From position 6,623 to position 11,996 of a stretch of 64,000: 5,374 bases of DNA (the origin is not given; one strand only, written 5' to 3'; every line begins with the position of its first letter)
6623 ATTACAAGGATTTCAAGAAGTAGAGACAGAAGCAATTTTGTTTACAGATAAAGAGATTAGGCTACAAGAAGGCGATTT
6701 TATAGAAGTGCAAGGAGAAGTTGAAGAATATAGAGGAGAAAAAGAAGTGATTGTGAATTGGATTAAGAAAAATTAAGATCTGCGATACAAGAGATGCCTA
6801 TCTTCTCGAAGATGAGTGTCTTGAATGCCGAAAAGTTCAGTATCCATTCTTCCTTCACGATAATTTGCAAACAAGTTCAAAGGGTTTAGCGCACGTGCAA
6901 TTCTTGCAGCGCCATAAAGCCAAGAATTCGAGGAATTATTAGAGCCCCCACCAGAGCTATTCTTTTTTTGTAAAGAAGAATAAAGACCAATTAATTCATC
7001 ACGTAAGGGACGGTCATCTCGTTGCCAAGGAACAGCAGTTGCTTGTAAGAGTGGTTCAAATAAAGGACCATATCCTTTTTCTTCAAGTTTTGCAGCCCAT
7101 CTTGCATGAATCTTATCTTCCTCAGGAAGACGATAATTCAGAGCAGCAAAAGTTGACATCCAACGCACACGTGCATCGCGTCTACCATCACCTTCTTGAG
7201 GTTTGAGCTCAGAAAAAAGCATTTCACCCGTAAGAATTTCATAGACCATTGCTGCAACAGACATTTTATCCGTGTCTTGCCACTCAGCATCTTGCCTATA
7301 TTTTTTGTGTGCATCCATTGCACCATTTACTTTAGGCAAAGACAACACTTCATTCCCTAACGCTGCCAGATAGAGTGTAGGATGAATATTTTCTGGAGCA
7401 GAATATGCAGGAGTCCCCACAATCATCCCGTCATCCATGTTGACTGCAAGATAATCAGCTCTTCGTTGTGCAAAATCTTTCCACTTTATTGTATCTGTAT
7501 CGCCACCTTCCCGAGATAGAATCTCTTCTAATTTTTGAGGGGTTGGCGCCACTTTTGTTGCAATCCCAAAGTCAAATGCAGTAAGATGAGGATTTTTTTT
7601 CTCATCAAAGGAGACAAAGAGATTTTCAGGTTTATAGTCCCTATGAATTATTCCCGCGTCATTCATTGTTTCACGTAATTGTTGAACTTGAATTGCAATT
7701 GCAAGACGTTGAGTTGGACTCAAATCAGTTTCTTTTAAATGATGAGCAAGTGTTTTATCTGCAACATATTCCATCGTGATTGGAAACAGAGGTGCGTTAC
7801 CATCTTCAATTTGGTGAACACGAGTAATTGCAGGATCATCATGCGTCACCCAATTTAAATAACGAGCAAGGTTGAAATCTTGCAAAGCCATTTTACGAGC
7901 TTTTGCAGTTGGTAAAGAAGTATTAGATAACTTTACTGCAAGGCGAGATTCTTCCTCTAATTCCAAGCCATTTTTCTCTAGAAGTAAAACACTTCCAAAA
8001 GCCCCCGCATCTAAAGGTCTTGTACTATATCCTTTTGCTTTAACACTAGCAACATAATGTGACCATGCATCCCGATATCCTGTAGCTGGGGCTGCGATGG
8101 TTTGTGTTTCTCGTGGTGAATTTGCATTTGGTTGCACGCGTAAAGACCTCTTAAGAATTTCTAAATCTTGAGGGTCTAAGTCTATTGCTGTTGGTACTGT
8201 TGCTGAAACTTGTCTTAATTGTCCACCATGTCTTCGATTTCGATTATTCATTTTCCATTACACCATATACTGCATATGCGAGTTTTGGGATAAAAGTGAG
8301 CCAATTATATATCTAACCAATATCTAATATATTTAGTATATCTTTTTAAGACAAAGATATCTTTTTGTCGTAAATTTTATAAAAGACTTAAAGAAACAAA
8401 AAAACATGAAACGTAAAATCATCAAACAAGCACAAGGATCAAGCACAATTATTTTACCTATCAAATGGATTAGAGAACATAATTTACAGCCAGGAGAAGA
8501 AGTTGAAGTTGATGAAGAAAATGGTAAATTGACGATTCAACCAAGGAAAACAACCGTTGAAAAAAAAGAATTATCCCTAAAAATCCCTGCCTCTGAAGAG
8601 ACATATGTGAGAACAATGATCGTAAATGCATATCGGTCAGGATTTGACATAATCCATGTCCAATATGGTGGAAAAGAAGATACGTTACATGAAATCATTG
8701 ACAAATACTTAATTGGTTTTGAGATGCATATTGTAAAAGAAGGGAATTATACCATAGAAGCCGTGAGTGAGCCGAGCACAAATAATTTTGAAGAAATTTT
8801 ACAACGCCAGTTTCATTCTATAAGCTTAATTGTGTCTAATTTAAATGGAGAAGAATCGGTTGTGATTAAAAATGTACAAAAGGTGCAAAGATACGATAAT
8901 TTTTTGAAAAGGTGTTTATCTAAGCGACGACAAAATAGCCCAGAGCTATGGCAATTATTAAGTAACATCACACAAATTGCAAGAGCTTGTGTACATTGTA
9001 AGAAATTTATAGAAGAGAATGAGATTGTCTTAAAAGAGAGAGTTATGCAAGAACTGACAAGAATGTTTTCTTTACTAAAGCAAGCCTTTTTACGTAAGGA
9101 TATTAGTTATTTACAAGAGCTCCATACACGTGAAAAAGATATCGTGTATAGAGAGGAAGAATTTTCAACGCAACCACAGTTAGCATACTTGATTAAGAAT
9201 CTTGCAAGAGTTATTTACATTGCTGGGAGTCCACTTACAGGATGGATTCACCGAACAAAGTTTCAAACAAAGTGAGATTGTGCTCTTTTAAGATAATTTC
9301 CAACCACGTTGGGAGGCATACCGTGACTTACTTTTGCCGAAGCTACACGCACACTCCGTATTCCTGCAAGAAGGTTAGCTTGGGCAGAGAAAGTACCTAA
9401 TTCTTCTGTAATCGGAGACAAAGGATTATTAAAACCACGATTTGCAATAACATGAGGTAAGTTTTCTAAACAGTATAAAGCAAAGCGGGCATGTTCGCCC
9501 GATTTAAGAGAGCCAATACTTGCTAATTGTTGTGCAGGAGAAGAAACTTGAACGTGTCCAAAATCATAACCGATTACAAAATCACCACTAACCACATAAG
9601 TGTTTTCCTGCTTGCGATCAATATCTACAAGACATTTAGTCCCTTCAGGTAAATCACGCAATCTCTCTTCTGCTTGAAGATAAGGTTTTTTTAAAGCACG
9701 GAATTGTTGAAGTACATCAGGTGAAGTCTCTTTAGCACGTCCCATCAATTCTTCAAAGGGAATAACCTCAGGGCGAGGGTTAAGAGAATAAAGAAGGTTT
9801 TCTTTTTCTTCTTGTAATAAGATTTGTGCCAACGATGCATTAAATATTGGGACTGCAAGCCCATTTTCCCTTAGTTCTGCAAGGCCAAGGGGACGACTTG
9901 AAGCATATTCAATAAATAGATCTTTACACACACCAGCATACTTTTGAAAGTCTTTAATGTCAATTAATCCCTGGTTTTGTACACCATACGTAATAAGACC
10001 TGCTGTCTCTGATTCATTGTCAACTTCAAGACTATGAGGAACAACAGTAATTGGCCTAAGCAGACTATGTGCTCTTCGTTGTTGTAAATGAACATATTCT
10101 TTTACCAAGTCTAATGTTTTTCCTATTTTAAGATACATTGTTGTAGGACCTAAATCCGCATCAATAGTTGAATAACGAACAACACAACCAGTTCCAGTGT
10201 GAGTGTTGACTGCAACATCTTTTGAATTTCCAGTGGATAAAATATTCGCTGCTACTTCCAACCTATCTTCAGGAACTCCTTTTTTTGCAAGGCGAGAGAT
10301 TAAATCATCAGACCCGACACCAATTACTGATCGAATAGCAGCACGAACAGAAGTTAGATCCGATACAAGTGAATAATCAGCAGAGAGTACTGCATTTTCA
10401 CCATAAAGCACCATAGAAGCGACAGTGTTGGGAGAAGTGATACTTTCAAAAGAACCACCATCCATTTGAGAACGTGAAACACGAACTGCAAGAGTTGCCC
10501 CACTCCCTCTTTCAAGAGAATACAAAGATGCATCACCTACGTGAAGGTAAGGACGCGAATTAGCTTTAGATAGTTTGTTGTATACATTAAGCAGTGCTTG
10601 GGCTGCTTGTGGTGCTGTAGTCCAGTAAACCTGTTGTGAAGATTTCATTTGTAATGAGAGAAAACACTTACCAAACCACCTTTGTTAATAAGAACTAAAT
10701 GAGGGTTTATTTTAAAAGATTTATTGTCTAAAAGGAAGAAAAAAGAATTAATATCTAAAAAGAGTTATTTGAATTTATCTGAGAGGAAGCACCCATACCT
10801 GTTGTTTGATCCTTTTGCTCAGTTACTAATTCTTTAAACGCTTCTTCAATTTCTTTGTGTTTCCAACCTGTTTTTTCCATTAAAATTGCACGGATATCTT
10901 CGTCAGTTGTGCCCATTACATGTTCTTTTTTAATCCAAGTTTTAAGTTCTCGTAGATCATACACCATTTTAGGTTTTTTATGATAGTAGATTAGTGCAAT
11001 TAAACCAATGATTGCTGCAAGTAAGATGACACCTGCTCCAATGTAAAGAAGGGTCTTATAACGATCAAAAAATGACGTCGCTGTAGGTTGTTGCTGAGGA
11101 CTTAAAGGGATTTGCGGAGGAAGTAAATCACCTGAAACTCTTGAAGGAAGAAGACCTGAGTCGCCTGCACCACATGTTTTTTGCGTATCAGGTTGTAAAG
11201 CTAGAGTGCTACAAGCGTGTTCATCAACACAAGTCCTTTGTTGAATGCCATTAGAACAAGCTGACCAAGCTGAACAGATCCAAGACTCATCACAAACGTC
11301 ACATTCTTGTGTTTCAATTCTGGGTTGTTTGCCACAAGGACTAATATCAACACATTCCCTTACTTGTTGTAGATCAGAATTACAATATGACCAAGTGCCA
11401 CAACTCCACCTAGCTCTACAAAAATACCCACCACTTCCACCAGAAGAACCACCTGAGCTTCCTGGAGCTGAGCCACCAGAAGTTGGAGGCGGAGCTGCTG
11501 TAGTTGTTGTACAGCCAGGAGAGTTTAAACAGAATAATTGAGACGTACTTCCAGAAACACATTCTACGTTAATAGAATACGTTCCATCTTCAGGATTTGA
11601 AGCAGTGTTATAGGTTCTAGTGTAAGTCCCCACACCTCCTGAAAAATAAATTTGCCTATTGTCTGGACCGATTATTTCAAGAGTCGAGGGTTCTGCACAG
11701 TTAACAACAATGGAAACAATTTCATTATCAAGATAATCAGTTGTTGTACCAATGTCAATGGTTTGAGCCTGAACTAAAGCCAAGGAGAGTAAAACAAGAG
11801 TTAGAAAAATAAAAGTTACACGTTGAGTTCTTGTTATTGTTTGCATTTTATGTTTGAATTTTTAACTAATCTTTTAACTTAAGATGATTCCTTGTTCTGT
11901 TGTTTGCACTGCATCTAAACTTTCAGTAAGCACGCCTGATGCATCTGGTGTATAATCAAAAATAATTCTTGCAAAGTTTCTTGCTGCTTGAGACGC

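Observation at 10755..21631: Duplicated gene pair: type II 'MAK...' membrane protein followed by type I WxC-repeat membrane protein with conserved cytoplasmic tail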

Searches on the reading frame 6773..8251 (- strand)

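Call 34: search_protein_families(library=pfam, proteins=[window:6773-8251:-], max_evalue=0.01)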
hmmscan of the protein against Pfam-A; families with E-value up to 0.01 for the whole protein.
window:6773-8251:- (492 aa): 4 families
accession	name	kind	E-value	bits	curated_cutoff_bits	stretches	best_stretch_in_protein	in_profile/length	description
PF00069.31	Pkinase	-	2.9e-16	60.1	31.7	1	82-289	9-169/263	Protein kinase domain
PF07714.23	PK_Tyr_Ser-Thr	-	8.6e-08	32.2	23.1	1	78-239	5-157/258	Protein tyrosine and serine/threonine kinase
PF03109.22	ABC1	-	0.00068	19.3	22.9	1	158-237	145-220/244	ABC1 atypical kinase-like domain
PF01636.29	APH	-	0.0013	18.9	23.2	1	143-231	105-197/239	Phosphotransferase enzyme family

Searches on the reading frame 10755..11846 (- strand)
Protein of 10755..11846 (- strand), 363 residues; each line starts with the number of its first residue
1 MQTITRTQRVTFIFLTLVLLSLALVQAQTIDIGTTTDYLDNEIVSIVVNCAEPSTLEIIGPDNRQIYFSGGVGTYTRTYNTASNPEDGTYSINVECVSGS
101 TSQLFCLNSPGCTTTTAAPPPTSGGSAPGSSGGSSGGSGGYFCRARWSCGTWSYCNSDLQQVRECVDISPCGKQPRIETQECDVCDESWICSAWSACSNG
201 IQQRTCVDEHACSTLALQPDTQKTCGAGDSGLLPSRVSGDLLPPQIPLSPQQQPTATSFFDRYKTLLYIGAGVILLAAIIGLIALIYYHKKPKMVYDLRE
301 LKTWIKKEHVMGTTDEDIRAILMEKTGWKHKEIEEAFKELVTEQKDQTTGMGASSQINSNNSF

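Call 4: search_protein_families(library=pfam, proteins=[window:10755-11846:-], max_evalue=1)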
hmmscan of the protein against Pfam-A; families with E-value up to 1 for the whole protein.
window:10755-11846:- (363 aa): 2 families
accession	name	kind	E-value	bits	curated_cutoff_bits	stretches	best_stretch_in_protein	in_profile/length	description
PF13273.12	DUF4064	-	0.023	15.3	32.1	1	250-294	43-87/102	Protein of unknown function (DUF4064)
PF05454.16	DAG1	-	0.25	11.1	23.3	1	248-308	130-190/290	Dystroglycan (Dystrophin-associated glycoprotein 1)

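Call 8: find_homologous_proteins(query=window:10755-11846:-, max_evalue=0.001)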
Query window:10755-11846:- (363 aa): 4 proteins with E <= 0.001 among 8000 candidates.
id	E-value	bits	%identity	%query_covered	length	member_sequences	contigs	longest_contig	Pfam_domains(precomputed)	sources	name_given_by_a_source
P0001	6.3e-247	836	100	100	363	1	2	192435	-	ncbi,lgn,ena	-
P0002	3.9e-63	232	35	90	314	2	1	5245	-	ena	-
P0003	7.9e-47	178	36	83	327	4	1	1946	-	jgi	-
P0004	2.1e-45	173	40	55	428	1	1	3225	-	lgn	-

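Call 16: find_encoding_contigs(protein=P0002, flank=6000, max_places=3)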
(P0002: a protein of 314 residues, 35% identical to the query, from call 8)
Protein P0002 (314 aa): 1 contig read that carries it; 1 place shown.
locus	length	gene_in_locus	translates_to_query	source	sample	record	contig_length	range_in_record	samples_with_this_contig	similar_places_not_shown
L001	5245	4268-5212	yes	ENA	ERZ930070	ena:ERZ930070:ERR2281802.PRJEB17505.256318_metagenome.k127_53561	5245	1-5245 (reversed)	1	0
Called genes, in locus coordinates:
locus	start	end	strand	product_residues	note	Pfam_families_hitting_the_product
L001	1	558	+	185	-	?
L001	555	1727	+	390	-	PF18884:TSP3_bac (weak), PF02412:TSP_3 (weak), PF00404:Dockerin_1 (weak)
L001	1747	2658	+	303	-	PF13948:DUF4215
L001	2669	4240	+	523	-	PF02412:TSP_3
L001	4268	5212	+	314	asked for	-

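Call 29: search_protein_families(library=ncbifam, proteins=[P0001, P0005], max_evalue=1)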
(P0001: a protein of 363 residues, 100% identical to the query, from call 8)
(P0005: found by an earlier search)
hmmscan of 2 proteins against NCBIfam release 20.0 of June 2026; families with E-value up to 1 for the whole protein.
P0001 (363 aa): 2 families
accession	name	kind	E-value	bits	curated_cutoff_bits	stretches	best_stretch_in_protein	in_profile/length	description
NF033218.1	anchor_AmaP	equivalog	0.065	13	55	1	251-295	37-79/166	alkaline shock response membrane anchor protein AmaP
NF033583.1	staphy_B_SbnC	exception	0.097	10.9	700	1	258-334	482-555/584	staphyloferrin B biosynthesis protein SbnC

P0005 (368 aa): 3 families
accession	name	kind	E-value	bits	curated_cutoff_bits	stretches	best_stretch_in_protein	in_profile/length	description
NF033218.1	anchor_AmaP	equivalog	0.072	12.9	55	0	10-46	5-41/166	alkaline shock response membrane anchor protein AmaP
NF006362.0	PRK08581.1-4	equivalog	0.3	10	620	1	128-223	107-205/541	amidase domain-containing protein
NF005848.0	PRK07764.2-4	equivalog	0.83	8.1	1259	0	102-227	574-707/827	DNA polymerase III subunit gamma and tau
